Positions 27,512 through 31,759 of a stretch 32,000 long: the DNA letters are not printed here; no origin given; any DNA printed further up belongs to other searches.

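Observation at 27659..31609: Giant (1316-aa) flagellar cap protein FliD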

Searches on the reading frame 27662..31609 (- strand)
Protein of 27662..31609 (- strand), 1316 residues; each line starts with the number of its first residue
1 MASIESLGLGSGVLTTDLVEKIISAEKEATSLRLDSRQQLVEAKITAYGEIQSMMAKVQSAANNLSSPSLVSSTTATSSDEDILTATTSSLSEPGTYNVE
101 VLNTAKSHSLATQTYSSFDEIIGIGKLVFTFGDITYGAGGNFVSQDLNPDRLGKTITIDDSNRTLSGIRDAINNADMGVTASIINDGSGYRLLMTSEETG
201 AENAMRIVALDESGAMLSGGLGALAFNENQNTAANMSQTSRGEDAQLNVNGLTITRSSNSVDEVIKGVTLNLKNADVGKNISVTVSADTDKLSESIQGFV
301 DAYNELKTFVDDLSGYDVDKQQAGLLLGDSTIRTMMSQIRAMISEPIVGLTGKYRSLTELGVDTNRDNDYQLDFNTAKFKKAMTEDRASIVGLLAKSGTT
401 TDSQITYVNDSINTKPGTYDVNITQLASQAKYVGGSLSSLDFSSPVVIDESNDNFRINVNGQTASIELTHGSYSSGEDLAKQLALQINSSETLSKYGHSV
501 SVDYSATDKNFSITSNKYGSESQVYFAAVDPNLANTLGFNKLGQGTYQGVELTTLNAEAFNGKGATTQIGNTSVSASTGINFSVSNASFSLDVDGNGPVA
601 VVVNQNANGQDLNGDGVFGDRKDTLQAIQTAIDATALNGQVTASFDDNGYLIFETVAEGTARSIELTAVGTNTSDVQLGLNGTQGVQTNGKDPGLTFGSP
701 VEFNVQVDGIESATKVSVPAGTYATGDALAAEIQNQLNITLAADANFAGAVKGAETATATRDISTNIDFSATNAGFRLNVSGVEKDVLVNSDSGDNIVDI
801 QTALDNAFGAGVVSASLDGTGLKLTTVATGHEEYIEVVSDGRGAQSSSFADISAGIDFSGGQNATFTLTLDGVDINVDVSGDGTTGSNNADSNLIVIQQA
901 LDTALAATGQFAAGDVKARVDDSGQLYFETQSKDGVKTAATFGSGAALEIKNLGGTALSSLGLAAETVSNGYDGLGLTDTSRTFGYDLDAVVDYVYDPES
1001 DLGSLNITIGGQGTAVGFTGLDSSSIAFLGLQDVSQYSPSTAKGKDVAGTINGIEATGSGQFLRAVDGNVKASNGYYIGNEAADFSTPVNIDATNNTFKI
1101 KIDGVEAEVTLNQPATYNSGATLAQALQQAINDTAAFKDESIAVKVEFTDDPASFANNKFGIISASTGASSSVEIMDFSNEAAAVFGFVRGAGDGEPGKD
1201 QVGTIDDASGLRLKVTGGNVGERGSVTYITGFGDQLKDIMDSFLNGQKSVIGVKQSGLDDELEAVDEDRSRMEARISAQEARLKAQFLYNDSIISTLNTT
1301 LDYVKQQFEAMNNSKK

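Call 3: search_protein_families(library=pfam, proteins=[window:27662-31609:-], max_evalue=1)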
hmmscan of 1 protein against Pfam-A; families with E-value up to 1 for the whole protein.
window:27662-31609:- (1316 aa): 5 families
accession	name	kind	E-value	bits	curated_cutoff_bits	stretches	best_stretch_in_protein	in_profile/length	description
PF07195.17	FliD_C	-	6.3e-43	147.3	25.4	2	242-406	1-170/236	Flagellar hook-associated protein 2 C-terminus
PF02465.23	FliD_N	-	5.3e-20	72.3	24.8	2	11-108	1-97/97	Flagellar hook-associated protein 2 N-terminus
PF07196.18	Flagellin_IN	-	0.0003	21.3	22.7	2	155-196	14-53/55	Flagellin hook IN motif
PF13747.11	DUF4164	-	0.016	16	27.2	1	1255-1305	34-84/89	Domain of unknown function (DUF4164)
PF23254.1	KH_PARP14_8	-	0.79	10.1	27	0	766-789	30-53/66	PARP14-like, eighth type I KH domain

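Call 4: search_protein_families(library=ncbifam, proteins=[window:27662-31609:-], max_evalue=1)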
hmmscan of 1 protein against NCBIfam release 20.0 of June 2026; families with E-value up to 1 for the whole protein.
window:27662-31609:- (1316 aa): 6 families
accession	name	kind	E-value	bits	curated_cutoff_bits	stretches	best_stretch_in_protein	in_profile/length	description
NF005955.1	PRK08032.1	equivalog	4e-74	250.3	387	2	1-401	1-386/465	flagellar filament capping protein FliD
NF009400.1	PRK12765.1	equivalog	2.7e-33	115.4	448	2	2-504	4-471/596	flagellar filament capping protein FliD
NF005833.0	PRK07737.1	equivalog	2.9e-33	115.7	444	2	8-307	7-288/501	flagellar hook-associated protein 2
NF006435.1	PRK08724.1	equivalog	3.5e-28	98.8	580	2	3-215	2-196/672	flagellar filament capping protein FliD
NF005188.0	PRK06664.1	equivalog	7.2e-26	90.7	469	2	228-391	376-563/661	flagellar hook-associated protein FliD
NF006282.1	PRK08453.1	equivalog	7.9e-23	80.8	500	2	161-403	355-592/673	flagellar filament capping protein FliD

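Call 10: find_homologous_proteins(query=window:27662-31609:-, max_evalue=0.00001)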
Query window:27662-31609:- (1316 aa): 422 proteins with E <= 0.00001 among 8000 candidates; the best 120 are listed.
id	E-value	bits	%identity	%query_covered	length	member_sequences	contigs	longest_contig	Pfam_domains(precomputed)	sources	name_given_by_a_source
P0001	0.0e+0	2767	100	100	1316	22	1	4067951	PF07195.18,PF02465.24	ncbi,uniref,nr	ncbi:flagellar filament capping protein FliD [Thalassolituus hydrocarboniclasticus]|uniref:Filament 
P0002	0.0e+0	2495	89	100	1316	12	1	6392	PF07195.18,PF02465.24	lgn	-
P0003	0.0e+0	2165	78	100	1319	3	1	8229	PF07195.18,PF02465.24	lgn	-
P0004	0.0e+0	2154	77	100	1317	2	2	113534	PF07195.18,PF02465.24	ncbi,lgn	-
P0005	0.0e+0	2132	77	100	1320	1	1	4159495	PF07195.18,PF02465.24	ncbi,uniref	ncbi:flagellar filament capping protein FliD [Thalassolituus sp. LLYu03]|uniref:flagellar filament c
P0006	0.0e+0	2131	78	100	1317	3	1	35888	PF07195.18,PF02465.24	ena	-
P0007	0.0e+0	2092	76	100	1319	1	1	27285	PF07195.18,PF02465.24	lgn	-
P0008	0.0e+0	2073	75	100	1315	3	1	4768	PF07195.18,PF02465.24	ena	-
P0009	0.0e+0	2070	75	100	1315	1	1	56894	PF07195.18,PF02465.24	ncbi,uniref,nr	ncbi:flagellar filament capping protein FliD [Thalassolituus marinus]|uniref:Filament cap protein n=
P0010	0.0e+0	2020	72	100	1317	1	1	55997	PF07195.18,PF02465.24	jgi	-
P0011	0.0e+0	1972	71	100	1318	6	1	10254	PF07195.18,PF02465.24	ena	-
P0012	0.0e+0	1957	71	100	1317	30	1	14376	PF07195.18,PF02465.24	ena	-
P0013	0.0e+0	1952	70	100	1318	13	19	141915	PF07195.18,PF02465.24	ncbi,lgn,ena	-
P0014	0.0e+0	1943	71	100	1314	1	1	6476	PF07195.18,PF02465.24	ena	-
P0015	0.0e+0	1941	71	100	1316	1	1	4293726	PF07195.18,PF02465.24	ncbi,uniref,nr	ncbi:flagellar capping protein [Bacterioplanes sanyensis]|uniref:Filament cap protein n=1 Tax=Bacter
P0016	0.0e+0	1939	70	100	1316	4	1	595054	PF07195.18,PF07196.19,PF02465.24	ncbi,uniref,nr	ncbi:hypothetical protein GCM10011297_10850 [Bacterioplanes sanyensis]|uniref:flagellar filament cap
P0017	0.0e+0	1932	70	100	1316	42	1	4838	PF07195.18,PF07196.19,PF02465.24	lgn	-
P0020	0.0e+0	1915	70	100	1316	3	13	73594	PF07195.18,PF07196.19,PF02465.24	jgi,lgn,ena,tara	jgi:flagellar capping protein FliD|tara:strand:+ start:1949 stop:5899 length:3951 start_codon:yes st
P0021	0.0e+0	1912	70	100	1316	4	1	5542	PF07195.18,PF02465.24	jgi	-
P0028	0.0e+0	1880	69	100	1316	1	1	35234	PF07195.18,PF02465.24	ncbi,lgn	-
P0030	0.0e+0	1860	67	100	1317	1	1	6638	PF07195.18,PF07196.19,PF02465.24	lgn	-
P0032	0.0e+0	1854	68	100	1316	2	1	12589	PF07195.18,PF02465.24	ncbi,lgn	-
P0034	0.0e+0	1827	67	100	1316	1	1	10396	PF07195.18,PF07196.19,PF02465.24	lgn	-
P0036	0.0e+0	1782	65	99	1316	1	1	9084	PF07195.18,PF02465.24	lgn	-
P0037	0.0e+0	1772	65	100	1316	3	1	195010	PF07195.18,PF02465.24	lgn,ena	-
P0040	0.0e+0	1750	64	100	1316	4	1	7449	PF07195.18,PF02465.24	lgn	-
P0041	0.0e+0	1734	64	100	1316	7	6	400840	PF07195.18,PF02465.24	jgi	jgi:flagellar capping protein FliD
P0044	0.0e+0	1717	64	100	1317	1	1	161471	PF07195.18,PF07196.19,PF02465.24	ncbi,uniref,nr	ncbi:flagellar filament capping protein FliD [Oceanobacter mangrovi]|uniref:flagellar filament cappi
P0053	0.0e+0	1692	63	100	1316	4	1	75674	PF07195.18,PF02465.24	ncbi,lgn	-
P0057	0.0e+0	1689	63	100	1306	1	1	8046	PF07195.18,PF02465.24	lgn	-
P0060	0.0e+0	1687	64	100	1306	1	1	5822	PF07195.18,PF02465.24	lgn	-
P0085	0.0e+0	1663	62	100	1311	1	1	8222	PF07195.18,PF07196.19,PF02465.24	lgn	-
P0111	0.0e+0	1636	60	100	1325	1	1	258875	PF07195.18,PF02465.24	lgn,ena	-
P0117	0.0e+0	1610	60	100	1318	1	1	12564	PF07195.18,PF07196.19,PF02465.24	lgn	-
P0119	0.0e+0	1591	59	100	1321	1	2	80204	PF07195.18,PF07196.19,PF02465.24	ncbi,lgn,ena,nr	ncbi:MAG: flagellar filament capping protein FliD [Oleispira sp.]|nr:flagellar filament capping prot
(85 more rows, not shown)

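Call 15: search_solved_structures(query=window:27662-31609:-, max_evalue=1, show_alignments=2)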
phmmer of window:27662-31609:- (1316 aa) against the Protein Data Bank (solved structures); distinct sequences matched with E-value up to 1: 17.
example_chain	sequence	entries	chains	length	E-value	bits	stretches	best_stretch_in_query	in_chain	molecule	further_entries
9m6i_A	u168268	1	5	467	8.8e-40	139.9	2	1-401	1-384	Flagellar hook-associated protein 2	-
9gnz_R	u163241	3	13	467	9.2e-40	139.8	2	1-401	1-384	Flagellar hook-associated protein 2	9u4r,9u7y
9u4r_AC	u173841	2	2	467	3e-39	138.1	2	1-401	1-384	Flagellar hook-associated protein 2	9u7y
5h5v_A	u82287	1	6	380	1.1e-36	129.6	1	42-404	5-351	Flagellar hook-associated protein 2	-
9m67_A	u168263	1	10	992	1e-35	126.4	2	1-401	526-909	Flagellin,Flagellar hook-associated protein 2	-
9m68_A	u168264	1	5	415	5.3e-34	120.7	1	35-402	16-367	Flagellar hook-associated protein 2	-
9m6h_A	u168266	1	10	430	8.3e-34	120.1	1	35-402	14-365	Flagellar hook-associated protein 2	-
5fhy_A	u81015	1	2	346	1.3e-27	99.6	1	79-390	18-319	B-type flagellar hook-associated protein 2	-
5xlj_A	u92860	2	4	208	1.5e-18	69.6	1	73-274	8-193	Flagellar hook-associated protein 2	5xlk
5h5w_A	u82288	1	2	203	1.5e-16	62.9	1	73-286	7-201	Flagellar hook-associated protein 2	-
5h5t_A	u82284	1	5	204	1.9e-16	62.6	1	72-284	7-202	Flagellar hook-associated protein 2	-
6sih_A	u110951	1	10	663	1.2e-10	43.4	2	2-209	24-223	Flagellar hook-associated protein 2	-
9gsx_W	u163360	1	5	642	5.8e-10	41.1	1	2-539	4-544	Flagellar hook-associated protein 2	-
6kty_A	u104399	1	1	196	0.00057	21.3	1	154-286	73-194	Flagellar hook-associated protein 2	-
5gna_B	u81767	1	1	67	0.0013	20.1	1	1255-1314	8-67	Flagellar hook-associated protein 2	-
5krw_A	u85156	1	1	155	0.0036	18.6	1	1265-1314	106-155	Flagellar protein FliT,Flagellar hook-associated protein 2 fusion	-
6ch2_D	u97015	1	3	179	0.024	15.9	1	1277-1314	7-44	Flagellar hook-associated protein 2,Flagellar protein FliT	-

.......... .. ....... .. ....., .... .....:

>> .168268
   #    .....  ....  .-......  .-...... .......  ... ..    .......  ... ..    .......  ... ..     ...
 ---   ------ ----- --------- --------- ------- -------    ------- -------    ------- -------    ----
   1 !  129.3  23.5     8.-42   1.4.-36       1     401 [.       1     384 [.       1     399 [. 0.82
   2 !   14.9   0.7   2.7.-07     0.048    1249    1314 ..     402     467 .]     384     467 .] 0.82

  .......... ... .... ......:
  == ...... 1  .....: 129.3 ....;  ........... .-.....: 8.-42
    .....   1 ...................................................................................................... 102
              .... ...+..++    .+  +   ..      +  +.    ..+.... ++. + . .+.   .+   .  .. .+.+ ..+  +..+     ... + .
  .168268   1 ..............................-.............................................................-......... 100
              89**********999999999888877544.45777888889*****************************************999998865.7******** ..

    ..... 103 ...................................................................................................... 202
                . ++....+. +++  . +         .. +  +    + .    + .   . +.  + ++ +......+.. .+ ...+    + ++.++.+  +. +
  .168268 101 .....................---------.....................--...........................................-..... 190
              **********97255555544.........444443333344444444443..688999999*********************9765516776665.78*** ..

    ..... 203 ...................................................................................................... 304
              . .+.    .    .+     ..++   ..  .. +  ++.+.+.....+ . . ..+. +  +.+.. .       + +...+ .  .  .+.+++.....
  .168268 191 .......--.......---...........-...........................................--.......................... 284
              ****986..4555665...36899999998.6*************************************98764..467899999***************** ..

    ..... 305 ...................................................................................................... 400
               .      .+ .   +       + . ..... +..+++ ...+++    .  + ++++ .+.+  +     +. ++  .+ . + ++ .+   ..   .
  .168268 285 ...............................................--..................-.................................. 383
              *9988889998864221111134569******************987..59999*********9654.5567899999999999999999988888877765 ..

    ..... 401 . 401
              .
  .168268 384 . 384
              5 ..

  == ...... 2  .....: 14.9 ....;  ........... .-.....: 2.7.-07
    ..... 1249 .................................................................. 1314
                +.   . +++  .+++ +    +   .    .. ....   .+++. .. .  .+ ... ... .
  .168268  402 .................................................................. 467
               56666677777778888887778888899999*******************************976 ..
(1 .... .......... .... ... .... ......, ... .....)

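Call 16: find_encoding_contigs(protein=P0001, flank=10000, max_places=3)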
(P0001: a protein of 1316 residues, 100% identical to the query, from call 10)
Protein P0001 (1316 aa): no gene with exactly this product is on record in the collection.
